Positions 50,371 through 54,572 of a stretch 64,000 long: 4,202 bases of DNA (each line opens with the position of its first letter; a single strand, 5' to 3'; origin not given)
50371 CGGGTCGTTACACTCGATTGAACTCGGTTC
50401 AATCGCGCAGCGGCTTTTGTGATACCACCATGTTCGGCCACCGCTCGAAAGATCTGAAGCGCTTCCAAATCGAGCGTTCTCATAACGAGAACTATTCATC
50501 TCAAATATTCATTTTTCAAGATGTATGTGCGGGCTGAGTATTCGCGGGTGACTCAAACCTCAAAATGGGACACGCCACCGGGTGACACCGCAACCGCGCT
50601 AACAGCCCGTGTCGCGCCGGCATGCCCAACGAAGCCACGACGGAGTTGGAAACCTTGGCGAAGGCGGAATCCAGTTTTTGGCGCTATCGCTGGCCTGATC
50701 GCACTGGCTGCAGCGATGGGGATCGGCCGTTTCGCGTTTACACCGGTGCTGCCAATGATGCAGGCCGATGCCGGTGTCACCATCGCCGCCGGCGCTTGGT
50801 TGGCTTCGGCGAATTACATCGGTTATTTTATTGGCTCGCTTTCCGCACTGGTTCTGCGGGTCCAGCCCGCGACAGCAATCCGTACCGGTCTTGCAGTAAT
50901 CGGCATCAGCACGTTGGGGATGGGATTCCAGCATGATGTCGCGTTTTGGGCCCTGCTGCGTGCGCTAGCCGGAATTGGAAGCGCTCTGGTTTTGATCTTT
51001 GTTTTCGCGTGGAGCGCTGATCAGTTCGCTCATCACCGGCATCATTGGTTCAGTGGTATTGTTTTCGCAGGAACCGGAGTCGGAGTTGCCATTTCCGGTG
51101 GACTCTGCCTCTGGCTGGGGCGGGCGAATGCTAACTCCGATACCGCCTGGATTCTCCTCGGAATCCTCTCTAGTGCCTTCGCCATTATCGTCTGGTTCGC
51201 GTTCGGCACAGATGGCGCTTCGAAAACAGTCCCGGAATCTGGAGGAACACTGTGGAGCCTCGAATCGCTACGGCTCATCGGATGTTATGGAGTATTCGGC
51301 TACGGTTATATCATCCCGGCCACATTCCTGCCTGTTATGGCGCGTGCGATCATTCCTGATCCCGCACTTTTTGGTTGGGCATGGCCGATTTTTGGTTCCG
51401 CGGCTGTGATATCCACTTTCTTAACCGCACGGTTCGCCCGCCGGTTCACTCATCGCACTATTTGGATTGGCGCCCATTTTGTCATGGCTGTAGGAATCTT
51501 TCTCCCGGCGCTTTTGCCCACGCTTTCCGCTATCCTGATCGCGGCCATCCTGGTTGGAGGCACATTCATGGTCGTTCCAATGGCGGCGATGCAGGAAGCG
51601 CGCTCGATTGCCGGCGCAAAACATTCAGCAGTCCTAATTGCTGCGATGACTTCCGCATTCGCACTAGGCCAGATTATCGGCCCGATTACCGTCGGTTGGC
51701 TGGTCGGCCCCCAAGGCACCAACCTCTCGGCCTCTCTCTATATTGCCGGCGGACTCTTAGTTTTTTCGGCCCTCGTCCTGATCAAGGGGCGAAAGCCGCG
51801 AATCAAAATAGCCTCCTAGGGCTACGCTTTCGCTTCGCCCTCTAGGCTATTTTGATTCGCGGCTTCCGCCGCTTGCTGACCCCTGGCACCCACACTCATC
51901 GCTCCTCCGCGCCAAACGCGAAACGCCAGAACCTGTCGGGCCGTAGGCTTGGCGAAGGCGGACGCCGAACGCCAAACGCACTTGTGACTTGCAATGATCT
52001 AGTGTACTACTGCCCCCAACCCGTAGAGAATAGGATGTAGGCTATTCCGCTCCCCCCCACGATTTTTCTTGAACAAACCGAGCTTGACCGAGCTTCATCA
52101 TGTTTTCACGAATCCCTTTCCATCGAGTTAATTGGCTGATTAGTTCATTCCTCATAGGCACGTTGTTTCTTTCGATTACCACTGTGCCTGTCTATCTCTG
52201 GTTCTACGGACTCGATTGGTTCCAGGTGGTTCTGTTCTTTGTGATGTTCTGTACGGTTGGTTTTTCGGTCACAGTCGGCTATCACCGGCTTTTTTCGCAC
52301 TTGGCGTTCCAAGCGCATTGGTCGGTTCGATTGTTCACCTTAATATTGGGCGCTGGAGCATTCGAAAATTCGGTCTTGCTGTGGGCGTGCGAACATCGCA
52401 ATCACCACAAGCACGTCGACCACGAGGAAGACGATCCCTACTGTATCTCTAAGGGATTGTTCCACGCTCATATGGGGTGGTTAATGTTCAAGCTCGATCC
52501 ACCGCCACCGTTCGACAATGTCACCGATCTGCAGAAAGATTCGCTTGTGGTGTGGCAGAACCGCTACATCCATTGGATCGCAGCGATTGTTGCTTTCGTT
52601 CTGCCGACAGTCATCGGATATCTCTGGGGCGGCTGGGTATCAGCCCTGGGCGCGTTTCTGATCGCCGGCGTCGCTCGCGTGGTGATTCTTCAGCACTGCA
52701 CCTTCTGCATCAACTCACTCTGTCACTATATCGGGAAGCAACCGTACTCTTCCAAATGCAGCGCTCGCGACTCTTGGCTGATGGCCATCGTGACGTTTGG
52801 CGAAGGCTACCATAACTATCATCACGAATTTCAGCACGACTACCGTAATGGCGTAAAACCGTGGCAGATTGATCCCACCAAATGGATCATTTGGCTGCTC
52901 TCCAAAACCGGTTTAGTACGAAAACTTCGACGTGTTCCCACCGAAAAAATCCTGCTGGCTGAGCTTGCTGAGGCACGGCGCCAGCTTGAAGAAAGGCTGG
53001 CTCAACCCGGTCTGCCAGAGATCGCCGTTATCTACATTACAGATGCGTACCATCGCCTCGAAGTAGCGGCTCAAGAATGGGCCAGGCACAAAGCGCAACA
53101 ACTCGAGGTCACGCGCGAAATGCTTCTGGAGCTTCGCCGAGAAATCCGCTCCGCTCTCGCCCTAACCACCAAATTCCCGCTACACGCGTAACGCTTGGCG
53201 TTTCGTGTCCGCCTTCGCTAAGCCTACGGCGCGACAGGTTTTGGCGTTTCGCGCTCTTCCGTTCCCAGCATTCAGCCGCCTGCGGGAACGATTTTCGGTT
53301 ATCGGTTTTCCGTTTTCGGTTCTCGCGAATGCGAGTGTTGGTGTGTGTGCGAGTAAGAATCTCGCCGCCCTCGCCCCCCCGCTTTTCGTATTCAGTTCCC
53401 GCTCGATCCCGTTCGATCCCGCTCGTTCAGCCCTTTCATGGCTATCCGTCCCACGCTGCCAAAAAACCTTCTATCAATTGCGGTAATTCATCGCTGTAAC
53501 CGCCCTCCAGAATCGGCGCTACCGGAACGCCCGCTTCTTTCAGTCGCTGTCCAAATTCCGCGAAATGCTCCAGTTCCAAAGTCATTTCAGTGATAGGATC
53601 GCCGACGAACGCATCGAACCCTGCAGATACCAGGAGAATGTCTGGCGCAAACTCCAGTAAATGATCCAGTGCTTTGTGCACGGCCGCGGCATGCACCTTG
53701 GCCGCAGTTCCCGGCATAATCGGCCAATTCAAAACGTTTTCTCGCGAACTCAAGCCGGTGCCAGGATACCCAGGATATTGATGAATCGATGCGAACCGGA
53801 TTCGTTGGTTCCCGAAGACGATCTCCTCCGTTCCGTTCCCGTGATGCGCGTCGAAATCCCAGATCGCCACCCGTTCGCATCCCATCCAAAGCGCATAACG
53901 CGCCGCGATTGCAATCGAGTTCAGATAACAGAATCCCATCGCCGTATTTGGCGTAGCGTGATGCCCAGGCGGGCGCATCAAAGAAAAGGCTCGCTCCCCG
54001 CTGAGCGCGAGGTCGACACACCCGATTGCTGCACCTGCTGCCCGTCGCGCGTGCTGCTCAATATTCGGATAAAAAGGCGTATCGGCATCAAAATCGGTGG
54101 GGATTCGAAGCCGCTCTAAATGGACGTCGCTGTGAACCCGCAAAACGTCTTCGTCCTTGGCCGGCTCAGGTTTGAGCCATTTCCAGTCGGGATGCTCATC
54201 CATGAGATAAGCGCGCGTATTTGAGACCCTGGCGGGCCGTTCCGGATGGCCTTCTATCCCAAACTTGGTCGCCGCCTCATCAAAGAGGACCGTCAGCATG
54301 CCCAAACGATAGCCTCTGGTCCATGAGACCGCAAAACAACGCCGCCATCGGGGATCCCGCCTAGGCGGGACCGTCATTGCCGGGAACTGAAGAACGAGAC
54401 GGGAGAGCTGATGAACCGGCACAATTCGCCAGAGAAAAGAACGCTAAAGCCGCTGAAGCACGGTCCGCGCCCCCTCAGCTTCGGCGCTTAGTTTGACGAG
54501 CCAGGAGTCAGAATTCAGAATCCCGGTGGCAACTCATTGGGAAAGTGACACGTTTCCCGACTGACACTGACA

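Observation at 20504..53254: Dispersed REP-like element: a perfect 27-mer at three loci plus variants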

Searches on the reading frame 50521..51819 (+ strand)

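Call 24: search_protein_families(library=pfam, proteins=[window:50521-51819:+], max_evalue=0.01)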
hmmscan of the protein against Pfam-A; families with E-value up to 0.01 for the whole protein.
window:50521-51819:+ (432 aa): 2 families
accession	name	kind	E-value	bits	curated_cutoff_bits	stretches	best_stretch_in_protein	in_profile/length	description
PF06779.20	MFS_4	-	5.6e-68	230.4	26.3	1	63-419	2-362/364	Uncharacterised MFS-type transporter YbfB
PF07690.21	MFS_1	-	2.4e-23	83.1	33.4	2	61-239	3-183/347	Major Facilitator Superfamily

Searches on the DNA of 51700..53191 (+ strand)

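Call 54: search_with_rna_model(model_id=R1, sources=[L128, L129, L130, L131], filters=off, max_evalue=1)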
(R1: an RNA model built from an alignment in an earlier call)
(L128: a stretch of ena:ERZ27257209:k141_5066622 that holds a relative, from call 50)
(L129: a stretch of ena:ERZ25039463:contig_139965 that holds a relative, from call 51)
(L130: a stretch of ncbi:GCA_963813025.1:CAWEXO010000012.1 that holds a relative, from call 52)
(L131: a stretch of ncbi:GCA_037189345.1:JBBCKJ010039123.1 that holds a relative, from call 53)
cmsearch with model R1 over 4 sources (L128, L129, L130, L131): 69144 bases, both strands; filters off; matches with E-value up to 1: 4.
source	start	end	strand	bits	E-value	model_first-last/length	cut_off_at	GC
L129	2101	2136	-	14.4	0.24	1-51/51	no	0.75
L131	16506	16533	-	13.2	0.47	1-51/51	no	0.75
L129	4572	4615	-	12.8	0.59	1-51/51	no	0.7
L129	3072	3112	+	12.3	0.8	1-51/51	no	0.78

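Call 84: search_rna_families(source=window, start=51700, end=52100, threshold=evalue, max_evalue=1, show_alignments=2)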
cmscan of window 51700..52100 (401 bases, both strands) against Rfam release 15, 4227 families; matches with E-value up to 1: 4.
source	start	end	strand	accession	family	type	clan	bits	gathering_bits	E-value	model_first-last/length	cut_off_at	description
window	51794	51864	+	RF00971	mir-578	Gene; miRNA;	-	26.1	98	0.012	15-70/84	no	mir-578 microRNA precursor family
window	51815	51873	+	RF01687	Acido-Lenti-1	Gene; sRNA;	-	25.4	37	0.0008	1-46/46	no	Acido-Lenti-1 RNA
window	51788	51870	-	RF04173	MIR847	Gene; miRNA;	-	20.8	184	0.043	1-164/164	no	MIR847 microRNA precursor family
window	51795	51863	-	RF00891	mir-671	Gene; miRNA;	-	20.1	65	0.67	1-84/84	no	mir-671 microRNA precursor family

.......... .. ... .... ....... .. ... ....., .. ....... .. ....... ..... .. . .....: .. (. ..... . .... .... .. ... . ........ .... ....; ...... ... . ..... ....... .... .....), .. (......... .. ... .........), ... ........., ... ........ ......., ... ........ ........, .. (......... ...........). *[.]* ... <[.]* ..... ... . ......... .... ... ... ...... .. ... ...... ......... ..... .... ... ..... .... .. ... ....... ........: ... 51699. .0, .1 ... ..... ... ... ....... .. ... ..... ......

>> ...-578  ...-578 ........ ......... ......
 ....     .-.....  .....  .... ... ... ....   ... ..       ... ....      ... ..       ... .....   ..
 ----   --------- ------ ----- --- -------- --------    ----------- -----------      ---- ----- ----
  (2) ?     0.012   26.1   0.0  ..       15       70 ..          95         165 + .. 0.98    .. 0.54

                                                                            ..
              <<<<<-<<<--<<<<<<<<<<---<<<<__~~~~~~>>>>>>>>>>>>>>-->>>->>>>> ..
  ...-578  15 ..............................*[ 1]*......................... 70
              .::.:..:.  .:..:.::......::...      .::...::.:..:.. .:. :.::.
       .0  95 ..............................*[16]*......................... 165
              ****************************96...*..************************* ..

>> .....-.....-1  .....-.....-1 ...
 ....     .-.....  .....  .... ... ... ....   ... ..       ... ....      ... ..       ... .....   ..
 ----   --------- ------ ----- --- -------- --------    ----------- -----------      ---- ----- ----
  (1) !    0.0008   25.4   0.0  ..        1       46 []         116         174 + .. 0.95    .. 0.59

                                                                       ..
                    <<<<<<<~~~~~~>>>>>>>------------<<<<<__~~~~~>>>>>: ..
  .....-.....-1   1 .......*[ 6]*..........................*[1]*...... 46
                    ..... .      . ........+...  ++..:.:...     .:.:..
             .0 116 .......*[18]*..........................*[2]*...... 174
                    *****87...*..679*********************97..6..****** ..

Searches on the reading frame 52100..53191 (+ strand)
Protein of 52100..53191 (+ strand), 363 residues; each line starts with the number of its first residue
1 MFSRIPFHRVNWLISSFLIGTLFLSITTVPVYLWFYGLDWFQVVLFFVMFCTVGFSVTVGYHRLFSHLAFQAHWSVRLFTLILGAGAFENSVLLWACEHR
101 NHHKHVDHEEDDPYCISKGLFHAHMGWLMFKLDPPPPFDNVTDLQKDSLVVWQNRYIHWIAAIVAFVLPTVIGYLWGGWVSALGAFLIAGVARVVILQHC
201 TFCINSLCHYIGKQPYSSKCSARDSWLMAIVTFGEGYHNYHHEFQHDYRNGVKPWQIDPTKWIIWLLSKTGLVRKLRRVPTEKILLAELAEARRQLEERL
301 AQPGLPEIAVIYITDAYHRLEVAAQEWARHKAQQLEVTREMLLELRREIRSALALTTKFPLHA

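Call 24: search_protein_families(library=pfam, proteins=[window:52100-53191:+], max_evalue=0.01)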
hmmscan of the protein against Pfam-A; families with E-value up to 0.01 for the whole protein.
window:52100-53191:+ (363 aa): 1 family
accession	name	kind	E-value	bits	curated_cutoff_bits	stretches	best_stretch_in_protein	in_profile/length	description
PF00487.30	FA_desaturase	-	5.7e-19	69.3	29.7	1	40-261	3-235/253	Fatty acid desaturase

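Call 49: find_homologous_proteins(query=window:52100-53191:+, max_evalue=1e-30)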
Query window:52100-53191:+ (363 aa): 4432 proteins with E <= 1e-30 among 8000 candidates; the best 120 are listed.
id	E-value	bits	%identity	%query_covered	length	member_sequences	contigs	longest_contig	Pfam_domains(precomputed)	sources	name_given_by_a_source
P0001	3.8e-251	851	99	100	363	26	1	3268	PF00487.31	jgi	jgi:stearoyl-CoA desaturase (Delta-9 desaturase)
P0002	5.4e-242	821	96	100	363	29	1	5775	PF00487.31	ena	-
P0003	1.6e-202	691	80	98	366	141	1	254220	PF00487.31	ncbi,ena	-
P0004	5.8e-202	689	80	97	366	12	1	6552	-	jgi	jgi:stearoyl-CoA desaturase (delta-9 desaturase)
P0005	7.6e-202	689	80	98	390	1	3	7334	PF00487.31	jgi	jgi:stearoyl-CoA desaturase (Delta-9 desaturase)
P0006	7.6e-202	689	80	98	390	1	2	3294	PF00487.31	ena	-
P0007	9.2e-202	688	78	97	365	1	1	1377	PF00487.31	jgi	jgi:stearoyl-CoA desaturase (delta-9 desaturase)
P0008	2.0e-201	687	79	98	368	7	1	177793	PF00487.31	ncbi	-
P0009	6.0e-200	682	80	97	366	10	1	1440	-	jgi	-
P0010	6.6e-200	682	80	98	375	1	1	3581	PF00487.31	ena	-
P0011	9.9e-200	682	79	98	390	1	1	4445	PF00487.31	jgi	jgi:stearoyl-CoA desaturase (delta-9 desaturase)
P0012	1.1e-199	681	78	98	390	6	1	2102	PF00487.31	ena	-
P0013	3.2e-199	680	79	98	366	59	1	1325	PF00487.31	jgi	jgi:stearoyl-CoA desaturase (Delta-9 desaturase)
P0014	1.5e-198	678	80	98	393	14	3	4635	PF00487.31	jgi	jgi:stearoyl-CoA desaturase (delta-9 desaturase)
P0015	2.3e-198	677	79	98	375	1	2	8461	PF00487.31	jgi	jgi:stearoyl-CoA desaturase (Delta-9 desaturase)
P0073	3.2e-191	654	73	99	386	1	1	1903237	PF00487.31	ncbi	-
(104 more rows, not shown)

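Call 50: find_encoding_contigs(protein=P0002, flank=10000, max_places=2)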
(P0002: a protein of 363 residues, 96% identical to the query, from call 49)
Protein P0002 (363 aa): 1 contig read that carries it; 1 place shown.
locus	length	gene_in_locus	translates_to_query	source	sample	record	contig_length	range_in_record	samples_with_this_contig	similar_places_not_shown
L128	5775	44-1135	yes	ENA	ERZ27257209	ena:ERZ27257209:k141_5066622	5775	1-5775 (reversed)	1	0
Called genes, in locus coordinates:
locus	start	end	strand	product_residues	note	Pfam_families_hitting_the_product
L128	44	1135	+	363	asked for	PF00487:FA_desaturase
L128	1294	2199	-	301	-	PF00850:Hist_deacetyl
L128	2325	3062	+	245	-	-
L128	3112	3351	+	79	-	PF13601:HTH_34, PF03551:PadR (weak)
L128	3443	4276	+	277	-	PF02401:LYTB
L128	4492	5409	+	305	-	PF01471:PG_binding_1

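Call 51: find_encoding_contigs(protein=P0003, flank=10000, max_places=2)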
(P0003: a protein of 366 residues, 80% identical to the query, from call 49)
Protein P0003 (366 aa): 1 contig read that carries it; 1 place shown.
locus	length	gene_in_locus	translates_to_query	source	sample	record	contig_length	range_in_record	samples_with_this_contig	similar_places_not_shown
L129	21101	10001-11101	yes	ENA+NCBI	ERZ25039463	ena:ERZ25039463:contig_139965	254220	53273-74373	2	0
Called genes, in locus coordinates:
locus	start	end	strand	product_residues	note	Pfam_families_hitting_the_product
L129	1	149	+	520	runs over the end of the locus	-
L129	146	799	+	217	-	-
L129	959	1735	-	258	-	PF04333:MlaA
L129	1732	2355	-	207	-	PF05494:MlaC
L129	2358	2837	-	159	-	PF02470:MlaD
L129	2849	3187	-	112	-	PF00005:ABC_tran, PF13304:AAA_21 (weak)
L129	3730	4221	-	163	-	PF02405:MlaE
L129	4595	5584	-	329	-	PF06309:Torsin (faint), PF00158:Sigma54_activat, PF00004:AAA (weak), PF07724:AAA_2, PF07728:AAA_5 (weak)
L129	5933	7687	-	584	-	PF05048:NosD (faint), PF13229:Beta_helix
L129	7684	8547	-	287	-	PF00004:AAA (weak), PF07724:AAA_2, PF07728:AAA_5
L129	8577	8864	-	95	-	-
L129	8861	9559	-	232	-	-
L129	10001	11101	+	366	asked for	PF00487:FA_desaturase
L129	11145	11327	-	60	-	-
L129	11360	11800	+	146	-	-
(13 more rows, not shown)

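Call 52: find_encoding_contigs(protein=P0008, flank=10000, max_places=2)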
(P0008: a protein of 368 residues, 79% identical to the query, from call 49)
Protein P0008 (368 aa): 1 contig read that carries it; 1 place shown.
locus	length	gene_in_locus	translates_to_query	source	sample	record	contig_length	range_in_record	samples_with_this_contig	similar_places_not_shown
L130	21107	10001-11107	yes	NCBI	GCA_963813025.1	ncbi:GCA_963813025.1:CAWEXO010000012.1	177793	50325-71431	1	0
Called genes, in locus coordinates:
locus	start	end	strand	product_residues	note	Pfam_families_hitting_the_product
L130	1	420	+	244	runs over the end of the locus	PF02463:SMC_N (faint), PF13555:AAA_29 (faint), PF00005:ABC_tran, PF13304:AAA_21 (weak)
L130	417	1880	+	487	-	PF04069:OpuAC, PF00528:BPD_transp_1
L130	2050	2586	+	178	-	PF00111:Fer2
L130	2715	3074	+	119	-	PF20432:Xre-like-HTH, PF09722:Xre_MbcA_ParS_C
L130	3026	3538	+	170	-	PF08808:RES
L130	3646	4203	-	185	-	PF00126:HTH_1, PF03466:LysR_substrate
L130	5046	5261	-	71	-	-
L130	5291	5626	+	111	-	-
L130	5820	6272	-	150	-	-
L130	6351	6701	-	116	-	PF00011:HSP20, PF17886:ArsA_HSP20 (weak)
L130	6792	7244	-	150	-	PF00011:HSP20, PF17886:ArsA_HSP20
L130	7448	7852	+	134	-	PF00126:HTH_1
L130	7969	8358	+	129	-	PF03466:LysR_substrate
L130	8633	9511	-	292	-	PF21295:Bact_transglu_N_2, PF01841:Transglut_core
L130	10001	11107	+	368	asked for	PF00487:FA_desaturase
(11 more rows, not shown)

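Call 53: find_encoding_contigs(protein=P0073, flank=10000, max_places=2)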
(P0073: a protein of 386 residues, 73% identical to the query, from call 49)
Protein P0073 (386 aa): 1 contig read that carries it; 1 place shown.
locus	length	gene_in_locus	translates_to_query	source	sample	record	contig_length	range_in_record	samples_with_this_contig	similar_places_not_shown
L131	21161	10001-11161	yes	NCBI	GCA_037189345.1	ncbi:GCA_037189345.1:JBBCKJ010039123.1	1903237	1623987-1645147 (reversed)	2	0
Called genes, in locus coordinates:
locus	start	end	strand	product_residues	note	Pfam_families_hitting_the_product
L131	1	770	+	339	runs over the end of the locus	PF00528:BPD_transp_1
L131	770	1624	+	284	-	PF00528:BPD_transp_1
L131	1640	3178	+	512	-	PF12849:PBP_like_2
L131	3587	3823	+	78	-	-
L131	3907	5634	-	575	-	PF00587:tRNA-synt_2b (weak), PF03129:HGTP_anticodon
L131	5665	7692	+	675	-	PF00912:Transgly, PF00905:Transpeptidase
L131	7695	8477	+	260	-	PF00165:HTH_AraC (weak), PF12833:HTH_18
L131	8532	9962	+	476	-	PF00890:FAD_binding_2 (weak), PF01266:DAO, PF07992:Pyr_redox_2 (faint), PF12831:FAD_oxidored, PF13450:NAD_binding_8 (weak)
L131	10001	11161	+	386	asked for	PF00487:FA_desaturase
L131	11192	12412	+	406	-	PF05426:Alginate_lyase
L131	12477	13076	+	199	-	PF03734:YkuD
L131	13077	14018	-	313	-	PF01370:Epimerase, PF04321:RmlD_sub_bind, PF16363:GDP_Man_Dehyd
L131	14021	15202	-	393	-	PF08495:FIST, PF10442:FIST_C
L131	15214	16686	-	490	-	PF03629:SASA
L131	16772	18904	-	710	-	PF07715:Plug, PF00593:TonB_dep_Rec_b-barrel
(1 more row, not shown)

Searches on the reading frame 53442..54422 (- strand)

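Call 24: search_protein_families(library=pfam, proteins=[window:53442-54422:-], max_evalue=0.01)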
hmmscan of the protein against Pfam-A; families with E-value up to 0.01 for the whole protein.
window:53442-54422:- (326 aa): 1 family
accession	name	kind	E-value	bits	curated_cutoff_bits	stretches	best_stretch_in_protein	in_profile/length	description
PF00850.24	Hist_deacetyl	-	1.1e-63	215.8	27.9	1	59-312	1-285/298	Histone deacetylase domain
